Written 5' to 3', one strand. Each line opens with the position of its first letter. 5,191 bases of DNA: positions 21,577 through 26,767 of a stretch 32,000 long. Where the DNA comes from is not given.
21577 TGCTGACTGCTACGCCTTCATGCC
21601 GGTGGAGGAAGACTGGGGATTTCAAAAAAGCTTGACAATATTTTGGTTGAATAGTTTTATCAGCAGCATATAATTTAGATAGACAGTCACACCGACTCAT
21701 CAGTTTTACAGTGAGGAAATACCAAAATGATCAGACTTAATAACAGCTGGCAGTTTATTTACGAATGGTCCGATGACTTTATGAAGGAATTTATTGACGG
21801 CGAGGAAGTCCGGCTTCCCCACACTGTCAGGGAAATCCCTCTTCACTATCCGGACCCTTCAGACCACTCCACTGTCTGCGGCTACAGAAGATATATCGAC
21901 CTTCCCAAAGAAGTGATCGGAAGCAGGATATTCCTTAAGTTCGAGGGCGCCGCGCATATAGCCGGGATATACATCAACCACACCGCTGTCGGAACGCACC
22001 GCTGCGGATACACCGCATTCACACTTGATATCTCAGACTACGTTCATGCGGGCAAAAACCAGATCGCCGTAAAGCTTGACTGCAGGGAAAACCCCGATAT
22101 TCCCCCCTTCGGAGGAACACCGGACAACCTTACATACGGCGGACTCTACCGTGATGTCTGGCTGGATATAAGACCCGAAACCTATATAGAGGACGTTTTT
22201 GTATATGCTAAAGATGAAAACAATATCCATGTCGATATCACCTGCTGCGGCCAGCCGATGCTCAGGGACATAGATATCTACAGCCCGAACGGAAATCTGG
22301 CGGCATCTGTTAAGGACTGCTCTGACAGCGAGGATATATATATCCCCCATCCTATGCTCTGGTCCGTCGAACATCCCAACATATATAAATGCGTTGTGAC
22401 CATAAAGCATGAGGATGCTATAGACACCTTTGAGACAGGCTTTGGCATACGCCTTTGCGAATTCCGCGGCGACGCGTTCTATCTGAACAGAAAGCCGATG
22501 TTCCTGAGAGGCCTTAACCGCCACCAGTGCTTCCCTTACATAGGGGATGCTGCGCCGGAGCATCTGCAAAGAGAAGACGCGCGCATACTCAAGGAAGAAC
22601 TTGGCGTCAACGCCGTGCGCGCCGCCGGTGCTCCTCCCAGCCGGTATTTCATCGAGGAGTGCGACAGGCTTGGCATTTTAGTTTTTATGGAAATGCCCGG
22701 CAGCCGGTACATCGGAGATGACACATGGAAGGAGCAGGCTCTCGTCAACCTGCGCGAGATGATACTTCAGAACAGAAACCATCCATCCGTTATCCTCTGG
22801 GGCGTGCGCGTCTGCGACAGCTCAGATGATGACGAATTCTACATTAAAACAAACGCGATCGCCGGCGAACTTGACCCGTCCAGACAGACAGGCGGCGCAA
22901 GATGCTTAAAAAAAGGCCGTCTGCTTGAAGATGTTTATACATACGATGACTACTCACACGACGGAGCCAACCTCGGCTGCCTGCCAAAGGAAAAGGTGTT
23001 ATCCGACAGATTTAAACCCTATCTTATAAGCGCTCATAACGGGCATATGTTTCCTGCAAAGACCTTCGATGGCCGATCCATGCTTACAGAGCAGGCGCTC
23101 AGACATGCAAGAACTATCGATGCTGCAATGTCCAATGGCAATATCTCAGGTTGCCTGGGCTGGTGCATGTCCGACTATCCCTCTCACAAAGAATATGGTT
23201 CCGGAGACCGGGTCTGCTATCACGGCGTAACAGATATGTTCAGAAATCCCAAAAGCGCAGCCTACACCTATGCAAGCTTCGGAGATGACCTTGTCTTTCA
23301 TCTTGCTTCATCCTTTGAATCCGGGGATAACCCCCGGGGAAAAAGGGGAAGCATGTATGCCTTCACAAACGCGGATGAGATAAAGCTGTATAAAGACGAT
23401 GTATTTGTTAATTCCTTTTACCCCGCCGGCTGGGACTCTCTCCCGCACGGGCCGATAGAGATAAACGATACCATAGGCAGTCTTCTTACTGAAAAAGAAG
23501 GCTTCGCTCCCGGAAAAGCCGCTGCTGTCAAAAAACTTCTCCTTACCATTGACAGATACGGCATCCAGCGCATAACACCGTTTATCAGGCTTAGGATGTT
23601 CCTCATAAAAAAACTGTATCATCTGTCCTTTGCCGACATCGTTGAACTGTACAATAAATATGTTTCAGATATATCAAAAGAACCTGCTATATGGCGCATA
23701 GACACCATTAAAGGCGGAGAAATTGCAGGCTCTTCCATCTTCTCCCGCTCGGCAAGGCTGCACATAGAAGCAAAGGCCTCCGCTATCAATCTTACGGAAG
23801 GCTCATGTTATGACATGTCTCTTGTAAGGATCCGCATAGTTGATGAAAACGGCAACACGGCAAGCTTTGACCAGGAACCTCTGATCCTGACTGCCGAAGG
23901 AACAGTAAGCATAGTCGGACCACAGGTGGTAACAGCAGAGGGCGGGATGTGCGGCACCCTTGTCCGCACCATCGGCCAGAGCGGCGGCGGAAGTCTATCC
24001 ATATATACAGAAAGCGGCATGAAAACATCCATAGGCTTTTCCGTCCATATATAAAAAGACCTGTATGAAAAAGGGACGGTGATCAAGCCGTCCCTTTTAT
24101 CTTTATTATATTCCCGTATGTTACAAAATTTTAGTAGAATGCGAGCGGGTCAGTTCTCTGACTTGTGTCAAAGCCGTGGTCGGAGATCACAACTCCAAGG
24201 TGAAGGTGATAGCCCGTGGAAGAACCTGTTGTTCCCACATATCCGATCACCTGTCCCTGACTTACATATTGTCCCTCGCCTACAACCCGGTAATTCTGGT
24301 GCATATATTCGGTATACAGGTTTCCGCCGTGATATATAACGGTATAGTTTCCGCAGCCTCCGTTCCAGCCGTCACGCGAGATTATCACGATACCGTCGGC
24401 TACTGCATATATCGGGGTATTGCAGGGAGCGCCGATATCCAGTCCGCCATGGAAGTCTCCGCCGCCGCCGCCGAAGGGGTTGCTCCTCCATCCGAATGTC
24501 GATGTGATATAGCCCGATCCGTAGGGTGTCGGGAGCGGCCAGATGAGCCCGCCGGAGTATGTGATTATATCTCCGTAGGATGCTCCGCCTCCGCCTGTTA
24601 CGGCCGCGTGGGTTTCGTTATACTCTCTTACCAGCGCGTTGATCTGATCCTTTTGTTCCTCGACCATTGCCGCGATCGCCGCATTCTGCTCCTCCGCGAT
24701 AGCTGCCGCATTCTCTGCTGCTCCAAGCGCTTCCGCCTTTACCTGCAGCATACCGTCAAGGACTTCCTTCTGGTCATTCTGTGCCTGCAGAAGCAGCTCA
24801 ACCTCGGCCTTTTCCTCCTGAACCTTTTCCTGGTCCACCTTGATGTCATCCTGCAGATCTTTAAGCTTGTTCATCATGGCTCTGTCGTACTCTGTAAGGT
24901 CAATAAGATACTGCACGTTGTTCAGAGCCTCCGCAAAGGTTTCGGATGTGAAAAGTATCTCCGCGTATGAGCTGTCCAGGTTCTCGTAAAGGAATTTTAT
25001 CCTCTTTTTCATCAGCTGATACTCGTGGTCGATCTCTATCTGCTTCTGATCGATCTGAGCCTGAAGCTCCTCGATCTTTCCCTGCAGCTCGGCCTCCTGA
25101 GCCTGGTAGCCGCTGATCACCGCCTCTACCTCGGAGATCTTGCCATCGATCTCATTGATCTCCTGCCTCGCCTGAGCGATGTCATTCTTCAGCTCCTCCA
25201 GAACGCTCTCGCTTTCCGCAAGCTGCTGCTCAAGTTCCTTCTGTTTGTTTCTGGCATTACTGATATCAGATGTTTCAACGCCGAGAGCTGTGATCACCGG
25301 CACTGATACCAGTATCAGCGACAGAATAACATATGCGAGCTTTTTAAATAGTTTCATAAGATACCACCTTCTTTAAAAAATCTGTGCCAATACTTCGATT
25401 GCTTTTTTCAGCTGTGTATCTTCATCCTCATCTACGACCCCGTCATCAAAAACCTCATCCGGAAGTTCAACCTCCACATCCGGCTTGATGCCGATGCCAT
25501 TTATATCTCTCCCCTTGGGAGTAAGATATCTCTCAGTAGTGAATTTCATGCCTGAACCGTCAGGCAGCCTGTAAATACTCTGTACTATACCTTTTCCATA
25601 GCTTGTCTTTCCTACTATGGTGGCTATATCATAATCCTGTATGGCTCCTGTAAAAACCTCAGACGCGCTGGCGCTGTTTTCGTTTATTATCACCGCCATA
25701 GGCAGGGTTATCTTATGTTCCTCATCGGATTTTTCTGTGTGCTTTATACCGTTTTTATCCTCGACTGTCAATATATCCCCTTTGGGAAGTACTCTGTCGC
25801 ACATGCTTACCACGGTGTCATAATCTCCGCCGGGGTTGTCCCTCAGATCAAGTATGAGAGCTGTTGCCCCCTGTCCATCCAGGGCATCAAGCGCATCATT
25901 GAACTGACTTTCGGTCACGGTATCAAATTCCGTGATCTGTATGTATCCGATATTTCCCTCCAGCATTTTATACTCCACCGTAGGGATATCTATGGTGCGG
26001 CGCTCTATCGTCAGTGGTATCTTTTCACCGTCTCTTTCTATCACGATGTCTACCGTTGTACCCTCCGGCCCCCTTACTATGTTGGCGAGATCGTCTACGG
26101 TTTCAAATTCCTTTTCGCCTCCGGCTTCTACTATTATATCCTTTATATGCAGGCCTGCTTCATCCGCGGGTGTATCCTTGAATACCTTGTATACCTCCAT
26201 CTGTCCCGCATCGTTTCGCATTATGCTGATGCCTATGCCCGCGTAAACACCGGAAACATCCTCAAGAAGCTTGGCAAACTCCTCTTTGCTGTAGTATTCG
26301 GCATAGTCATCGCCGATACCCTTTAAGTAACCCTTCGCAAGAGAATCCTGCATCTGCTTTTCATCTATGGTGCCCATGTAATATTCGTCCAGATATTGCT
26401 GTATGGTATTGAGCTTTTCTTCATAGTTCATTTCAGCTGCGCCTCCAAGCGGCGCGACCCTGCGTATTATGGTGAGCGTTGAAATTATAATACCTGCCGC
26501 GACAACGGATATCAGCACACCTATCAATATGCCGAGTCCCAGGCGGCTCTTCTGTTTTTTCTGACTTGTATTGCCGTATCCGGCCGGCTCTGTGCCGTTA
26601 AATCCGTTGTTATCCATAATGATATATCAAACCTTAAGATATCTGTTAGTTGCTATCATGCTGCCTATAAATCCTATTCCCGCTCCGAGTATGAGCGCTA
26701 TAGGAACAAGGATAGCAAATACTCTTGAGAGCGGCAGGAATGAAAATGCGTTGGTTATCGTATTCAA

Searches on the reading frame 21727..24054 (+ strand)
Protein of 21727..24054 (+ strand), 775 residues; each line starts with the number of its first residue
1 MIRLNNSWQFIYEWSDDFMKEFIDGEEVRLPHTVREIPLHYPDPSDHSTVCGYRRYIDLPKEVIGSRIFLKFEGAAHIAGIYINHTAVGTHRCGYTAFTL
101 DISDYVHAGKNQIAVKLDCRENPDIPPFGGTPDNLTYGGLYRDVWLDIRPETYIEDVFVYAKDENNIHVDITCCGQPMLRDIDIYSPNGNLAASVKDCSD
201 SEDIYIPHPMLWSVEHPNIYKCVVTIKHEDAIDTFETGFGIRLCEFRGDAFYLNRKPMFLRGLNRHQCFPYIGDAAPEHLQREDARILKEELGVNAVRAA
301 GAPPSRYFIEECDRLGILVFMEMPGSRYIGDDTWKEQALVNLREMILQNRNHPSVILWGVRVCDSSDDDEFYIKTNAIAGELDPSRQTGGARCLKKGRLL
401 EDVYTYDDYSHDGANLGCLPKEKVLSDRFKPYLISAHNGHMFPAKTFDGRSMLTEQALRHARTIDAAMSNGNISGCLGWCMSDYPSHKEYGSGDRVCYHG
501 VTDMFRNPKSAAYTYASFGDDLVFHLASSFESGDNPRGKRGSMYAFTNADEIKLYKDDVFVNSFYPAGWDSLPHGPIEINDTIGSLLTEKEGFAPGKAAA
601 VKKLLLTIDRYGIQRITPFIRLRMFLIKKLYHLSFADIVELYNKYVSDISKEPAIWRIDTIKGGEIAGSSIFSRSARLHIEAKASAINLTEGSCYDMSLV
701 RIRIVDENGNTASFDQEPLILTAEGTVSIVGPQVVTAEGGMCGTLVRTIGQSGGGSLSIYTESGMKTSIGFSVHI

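Call 6: search_protein_families(library=pfam, proteins=[window:21727-24054:+], max_evalue=0.01)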
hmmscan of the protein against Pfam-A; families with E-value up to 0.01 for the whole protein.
window:21727-24054:+ (775 aa): 5 families
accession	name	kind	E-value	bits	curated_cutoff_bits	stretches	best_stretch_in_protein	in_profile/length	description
PF02836.23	Glyco_hydro_2_C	-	2.5e-17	63.4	21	1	246-387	3-157/302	Glycosyl hydrolases family 2, TIM barrel domain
PF02837.24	Glyco_hydro_2_N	-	1.2e-15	58.3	28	1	37-147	53-166/169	Glycosyl hydrolases family 2, sugar binding domain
PF00703.27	Glyco_hydro_2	-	1.2e-07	32.9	23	1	188-242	42-109/109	Glycosyl hydrolases family 2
PF22666.2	Glyco_hydro_2_N2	-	1.6e-06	28.7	27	1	52-119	51-119/167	Glycosyl hydrolase 2 galactose-binding domain-like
PF18565.7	Glyco_hydro2_C5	-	0.0006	20.1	32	1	694-733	14-53/103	Glycoside hydrolase family 2 C-terminal domain 5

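Call 13: find_encoding_contigs(protein=window:21727-24054:+, flank=6000, max_places=10)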
Protein window:21727-24054:+ (775 aa): no gene with exactly this product is on record in the collection.

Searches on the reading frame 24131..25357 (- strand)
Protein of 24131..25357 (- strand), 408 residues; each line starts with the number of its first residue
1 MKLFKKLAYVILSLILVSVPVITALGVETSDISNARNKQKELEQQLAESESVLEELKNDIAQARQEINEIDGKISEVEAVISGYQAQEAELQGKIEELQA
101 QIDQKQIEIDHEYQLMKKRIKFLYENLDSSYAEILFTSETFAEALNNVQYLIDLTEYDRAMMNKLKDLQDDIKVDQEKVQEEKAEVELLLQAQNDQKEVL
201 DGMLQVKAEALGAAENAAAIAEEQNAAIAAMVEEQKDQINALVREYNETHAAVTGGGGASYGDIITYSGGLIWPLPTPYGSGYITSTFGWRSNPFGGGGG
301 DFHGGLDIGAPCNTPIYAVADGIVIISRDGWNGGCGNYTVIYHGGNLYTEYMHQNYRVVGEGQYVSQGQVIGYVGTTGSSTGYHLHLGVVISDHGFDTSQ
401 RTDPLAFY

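Call 6: search_protein_families(library=pfam, proteins=[window:24131-25357:-], max_evalue=0.01)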
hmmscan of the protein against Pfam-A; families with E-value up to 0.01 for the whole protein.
window:24131-25357:- (408 aa): 7 families
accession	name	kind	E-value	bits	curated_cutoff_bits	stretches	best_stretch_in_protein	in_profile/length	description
PF01551.29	Peptidase_M23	-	3.6e-25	88.4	28.7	1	302-391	2-89/96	Peptidase family M23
PF24568.1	CC_PcsB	-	5.1e-06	26.7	27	1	102-172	1-72/75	Peptidoglycan hydrolase PcsB, coiled-coil domain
PF11932.13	DUF3450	-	0.0024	17.6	32.6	1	16-107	5-93/241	Protein of unknown function (DUF3450)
PF16716.10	BST2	-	0.0051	17.9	27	1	35-110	15-90/91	Bone marrow stromal antigen 2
PF13863.11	DUF4200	-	0.0063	17.3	29.7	1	35-106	36-107/119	Domain of unknown function (DUF4200)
PF06009.19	Laminin_II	-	0.009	16.5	33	1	36-104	2-70/138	Laminin Domain II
PF14932.11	HAUS-augmin3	-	0.0098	15.8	29.4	1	30-136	66-172/260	HAUS augmin-like complex subunit 3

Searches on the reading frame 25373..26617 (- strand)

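Call 82: search_protein_families(library=pfam, proteins=[window:25373-26617:-], max_evalue=0.00001)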
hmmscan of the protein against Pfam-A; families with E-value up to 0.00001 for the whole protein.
window:25373-26617:- (414 aa): 3 families
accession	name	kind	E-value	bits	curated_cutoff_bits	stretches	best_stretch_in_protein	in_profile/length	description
PF03572.23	Peptidase_S41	-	4.5e-53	179.6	24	1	222-383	1-165/165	Peptidase family S41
PF13180.12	PDZ_2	-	8.2e-10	39.3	27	1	127-204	2-78/80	PDZ domain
PF17820.7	PDZ_6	-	8e-09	35.6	27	1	142-195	2-54/54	PDZ domain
